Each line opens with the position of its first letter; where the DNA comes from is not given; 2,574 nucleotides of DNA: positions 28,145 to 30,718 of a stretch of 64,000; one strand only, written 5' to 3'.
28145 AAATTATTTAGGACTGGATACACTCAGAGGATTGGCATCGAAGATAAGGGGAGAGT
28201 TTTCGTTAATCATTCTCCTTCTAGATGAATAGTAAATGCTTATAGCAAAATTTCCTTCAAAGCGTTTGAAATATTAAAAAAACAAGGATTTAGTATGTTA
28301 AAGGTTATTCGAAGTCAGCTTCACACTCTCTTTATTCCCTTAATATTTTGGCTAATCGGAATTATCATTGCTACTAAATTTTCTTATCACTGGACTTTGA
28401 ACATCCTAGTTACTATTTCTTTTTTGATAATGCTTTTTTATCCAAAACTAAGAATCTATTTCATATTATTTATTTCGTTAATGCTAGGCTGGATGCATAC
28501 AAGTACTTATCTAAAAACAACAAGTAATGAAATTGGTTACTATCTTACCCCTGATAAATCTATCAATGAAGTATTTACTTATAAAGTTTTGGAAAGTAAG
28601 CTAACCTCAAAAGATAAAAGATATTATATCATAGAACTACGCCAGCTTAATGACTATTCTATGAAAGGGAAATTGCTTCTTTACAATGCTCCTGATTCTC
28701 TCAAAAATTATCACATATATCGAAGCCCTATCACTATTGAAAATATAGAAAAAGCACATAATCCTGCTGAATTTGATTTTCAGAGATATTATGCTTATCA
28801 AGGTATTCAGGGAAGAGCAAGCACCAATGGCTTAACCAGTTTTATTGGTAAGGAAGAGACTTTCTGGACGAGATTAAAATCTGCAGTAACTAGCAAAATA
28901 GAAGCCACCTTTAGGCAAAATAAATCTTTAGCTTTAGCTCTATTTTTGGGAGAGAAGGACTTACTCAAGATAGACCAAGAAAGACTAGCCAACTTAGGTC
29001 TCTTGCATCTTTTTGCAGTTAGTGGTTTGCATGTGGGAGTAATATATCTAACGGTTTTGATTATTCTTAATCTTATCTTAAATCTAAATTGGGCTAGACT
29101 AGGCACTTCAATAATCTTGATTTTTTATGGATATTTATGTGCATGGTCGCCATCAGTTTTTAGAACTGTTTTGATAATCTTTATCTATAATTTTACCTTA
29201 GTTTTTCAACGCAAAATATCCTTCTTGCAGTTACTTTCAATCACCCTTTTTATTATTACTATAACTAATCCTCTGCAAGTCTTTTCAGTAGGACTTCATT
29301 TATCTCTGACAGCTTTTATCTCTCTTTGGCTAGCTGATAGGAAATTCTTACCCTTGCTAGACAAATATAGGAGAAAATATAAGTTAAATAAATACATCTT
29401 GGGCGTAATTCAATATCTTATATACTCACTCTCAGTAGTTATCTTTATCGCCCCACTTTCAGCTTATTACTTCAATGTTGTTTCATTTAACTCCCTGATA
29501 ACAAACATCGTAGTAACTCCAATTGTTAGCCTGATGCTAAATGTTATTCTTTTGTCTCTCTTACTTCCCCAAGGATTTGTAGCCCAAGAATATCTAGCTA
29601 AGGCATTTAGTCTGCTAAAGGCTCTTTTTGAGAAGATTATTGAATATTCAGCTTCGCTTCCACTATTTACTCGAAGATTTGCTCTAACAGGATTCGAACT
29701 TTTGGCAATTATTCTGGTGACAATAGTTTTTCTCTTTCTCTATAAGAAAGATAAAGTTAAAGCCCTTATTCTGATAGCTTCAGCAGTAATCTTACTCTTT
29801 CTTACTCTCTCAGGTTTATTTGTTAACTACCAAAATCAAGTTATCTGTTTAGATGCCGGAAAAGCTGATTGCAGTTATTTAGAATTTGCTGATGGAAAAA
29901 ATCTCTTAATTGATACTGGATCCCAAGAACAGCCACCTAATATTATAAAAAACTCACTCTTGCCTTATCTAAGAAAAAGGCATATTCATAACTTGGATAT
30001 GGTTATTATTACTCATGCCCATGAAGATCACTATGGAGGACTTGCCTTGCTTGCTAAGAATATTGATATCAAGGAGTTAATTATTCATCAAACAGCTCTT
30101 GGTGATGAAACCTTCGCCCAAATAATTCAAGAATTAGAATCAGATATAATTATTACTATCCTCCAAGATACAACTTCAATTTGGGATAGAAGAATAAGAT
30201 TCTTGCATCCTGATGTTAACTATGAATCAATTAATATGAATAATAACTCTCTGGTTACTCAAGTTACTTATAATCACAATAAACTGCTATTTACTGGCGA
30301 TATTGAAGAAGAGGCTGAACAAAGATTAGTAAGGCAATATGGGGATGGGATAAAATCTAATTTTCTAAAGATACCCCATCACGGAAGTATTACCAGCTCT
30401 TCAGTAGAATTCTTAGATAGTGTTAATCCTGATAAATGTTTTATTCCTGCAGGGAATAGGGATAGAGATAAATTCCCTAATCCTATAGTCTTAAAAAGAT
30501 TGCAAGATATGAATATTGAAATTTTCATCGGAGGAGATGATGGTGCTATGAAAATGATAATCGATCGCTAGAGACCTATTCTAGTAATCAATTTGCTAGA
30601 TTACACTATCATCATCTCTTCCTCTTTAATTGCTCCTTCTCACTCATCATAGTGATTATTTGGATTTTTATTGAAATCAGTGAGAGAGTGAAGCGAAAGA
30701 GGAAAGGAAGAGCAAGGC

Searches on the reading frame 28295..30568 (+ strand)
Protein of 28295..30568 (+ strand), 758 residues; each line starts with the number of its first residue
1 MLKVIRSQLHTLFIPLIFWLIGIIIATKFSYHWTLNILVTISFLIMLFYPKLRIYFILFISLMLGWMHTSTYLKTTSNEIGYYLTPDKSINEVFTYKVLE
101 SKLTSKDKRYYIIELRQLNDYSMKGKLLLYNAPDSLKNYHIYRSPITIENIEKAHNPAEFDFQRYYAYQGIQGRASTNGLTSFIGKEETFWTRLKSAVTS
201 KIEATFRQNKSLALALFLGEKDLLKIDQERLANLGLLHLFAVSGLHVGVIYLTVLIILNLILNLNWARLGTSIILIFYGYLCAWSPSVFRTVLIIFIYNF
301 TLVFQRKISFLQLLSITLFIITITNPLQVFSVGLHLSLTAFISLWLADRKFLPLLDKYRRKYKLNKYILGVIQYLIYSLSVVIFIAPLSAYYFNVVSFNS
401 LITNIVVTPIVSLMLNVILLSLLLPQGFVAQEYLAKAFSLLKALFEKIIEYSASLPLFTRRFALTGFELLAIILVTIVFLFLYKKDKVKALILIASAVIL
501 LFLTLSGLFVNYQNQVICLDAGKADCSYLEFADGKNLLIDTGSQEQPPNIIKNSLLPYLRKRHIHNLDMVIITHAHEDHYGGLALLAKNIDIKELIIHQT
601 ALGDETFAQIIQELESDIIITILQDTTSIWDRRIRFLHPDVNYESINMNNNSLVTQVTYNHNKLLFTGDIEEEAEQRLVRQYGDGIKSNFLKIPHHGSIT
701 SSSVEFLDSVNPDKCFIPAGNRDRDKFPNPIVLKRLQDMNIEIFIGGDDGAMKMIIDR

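Call 73: search_protein_families(library=pfam, proteins=[window:28295-30568:+], max_evalue=0.00001)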
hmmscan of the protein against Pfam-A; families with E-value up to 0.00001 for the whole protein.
window:28295-30568:+ (758 aa): 4 families
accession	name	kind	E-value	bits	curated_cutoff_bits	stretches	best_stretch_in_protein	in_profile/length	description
PF03772.21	Competence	-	1e-40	140.2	23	1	216-485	1-268/270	Competence protein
PF00753.33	Lactamase_B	-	3.7e-19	69.9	22.7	1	522-712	4-187/196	Metallo-beta-lactamase superfamily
PF13567.11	DUF4131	-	1.2e-11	45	31.6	1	31-178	5-160/165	Domain of unknown function (DUF4131)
PF12706.13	Lactamase_B_2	-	4.2e-06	26.9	27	1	536-593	2-56/200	Beta-lactamase superfamily domain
